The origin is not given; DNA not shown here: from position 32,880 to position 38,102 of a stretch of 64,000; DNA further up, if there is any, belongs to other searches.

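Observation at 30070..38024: NfeD-like / flotillin / 1640-aa AAA+ ATPase operon: a membrane-microdomain pair with an undescribed giant partner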

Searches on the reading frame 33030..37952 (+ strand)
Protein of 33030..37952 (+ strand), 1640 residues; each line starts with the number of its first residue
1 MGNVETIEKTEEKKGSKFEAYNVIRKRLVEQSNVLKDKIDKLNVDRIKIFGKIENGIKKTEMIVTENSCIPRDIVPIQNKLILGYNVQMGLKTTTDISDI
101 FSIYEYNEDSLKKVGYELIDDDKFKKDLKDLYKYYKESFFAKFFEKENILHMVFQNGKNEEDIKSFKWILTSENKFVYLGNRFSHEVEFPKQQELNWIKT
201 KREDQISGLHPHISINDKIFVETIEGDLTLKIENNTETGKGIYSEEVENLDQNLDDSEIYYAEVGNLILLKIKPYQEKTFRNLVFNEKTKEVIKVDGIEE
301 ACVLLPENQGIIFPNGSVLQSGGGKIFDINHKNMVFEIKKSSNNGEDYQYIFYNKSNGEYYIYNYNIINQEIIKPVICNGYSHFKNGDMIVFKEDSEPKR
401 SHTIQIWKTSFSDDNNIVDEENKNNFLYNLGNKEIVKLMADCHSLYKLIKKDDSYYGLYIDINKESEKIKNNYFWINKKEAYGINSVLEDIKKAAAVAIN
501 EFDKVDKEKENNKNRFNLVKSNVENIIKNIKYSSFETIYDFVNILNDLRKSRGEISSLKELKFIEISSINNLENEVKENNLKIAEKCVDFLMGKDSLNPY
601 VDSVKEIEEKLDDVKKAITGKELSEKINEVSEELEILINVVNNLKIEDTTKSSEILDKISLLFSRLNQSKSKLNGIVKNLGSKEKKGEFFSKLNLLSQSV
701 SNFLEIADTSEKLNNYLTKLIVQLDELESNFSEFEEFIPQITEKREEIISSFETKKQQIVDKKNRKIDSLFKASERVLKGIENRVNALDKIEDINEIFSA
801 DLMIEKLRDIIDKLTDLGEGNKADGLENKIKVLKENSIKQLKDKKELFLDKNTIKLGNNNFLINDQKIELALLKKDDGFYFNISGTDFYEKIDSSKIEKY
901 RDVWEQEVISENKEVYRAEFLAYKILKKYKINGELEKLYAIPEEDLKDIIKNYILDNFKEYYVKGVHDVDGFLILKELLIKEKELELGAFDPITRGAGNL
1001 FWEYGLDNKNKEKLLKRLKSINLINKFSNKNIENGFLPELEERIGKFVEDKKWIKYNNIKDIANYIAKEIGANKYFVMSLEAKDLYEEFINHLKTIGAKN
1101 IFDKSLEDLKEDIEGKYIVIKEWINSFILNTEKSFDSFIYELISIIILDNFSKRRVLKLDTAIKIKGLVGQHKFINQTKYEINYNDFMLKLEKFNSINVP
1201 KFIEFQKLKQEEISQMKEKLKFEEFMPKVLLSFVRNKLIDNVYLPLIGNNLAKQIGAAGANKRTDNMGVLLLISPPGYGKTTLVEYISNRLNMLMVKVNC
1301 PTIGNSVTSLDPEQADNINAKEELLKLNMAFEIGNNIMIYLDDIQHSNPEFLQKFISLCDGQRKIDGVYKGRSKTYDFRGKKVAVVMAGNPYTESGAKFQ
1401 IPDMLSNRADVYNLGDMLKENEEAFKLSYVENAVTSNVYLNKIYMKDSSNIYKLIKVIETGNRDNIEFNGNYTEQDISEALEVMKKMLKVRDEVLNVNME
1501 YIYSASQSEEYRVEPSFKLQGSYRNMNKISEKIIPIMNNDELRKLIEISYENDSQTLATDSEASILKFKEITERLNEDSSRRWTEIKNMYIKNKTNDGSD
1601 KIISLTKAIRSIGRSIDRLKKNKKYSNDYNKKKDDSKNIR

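Call 6: search_protein_families(library=pfam, proteins=[window:33030-37952:+], max_evalue=0.01)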
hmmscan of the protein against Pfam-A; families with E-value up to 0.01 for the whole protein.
window:33030-37952:+ (1640 aa): 6 families
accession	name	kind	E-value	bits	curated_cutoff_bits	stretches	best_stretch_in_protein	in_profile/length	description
PF12458.13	DUF3686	-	7.4e-163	542.6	25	1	35-474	2-448/448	ATPase involved in DNA repair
PF25472.1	DUF7902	-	1.1e-21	77.3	26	1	595-675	1-81/85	Domain of unknown function (DUF7902)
PF00004.35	AAA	-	5e-06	27.4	21.2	1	1270-1351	1-73/131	ATPase family associated with various cellular activities (AAA)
PF13401.12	AAA_22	-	6.2e-06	27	27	1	1266-1361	4-110/130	AAA domain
PF07728.20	AAA_5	-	1.3e-05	25.7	22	1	1270-1394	2-126/139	AAA domain (dynein-related subfamily)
PF05496.18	RuvB_N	-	0.00015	22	27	1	1255-1304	21-70/159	Holliday junction DNA helicase RuvB P-loop domain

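Call 7: search_protein_families(library=ncbifam, proteins=[window:33030-37952:+], max_evalue=0.01)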
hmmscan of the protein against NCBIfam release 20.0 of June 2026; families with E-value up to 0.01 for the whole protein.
window:33030-37952:+ (1640 aa): 2 families
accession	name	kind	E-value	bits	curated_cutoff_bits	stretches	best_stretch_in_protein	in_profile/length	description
NF000868.0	PRK00080.1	equivalog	0.00013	21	282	1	1255-1303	39-87/330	Holliday junction branch migration DNA helicase RuvB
TIGR00635.1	ruvB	equivalog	0.00028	20.1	299.05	1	1256-1303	19-66/305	Holliday junction branch migration DNA helicase RuvB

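Call 8: search_protein_families(library=padloc, proteins=[window:33030-37952:+], max_evalue=0.01)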
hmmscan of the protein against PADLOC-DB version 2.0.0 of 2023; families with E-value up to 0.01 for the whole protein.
window:33030-37952:+ (1640 aa): 0 families
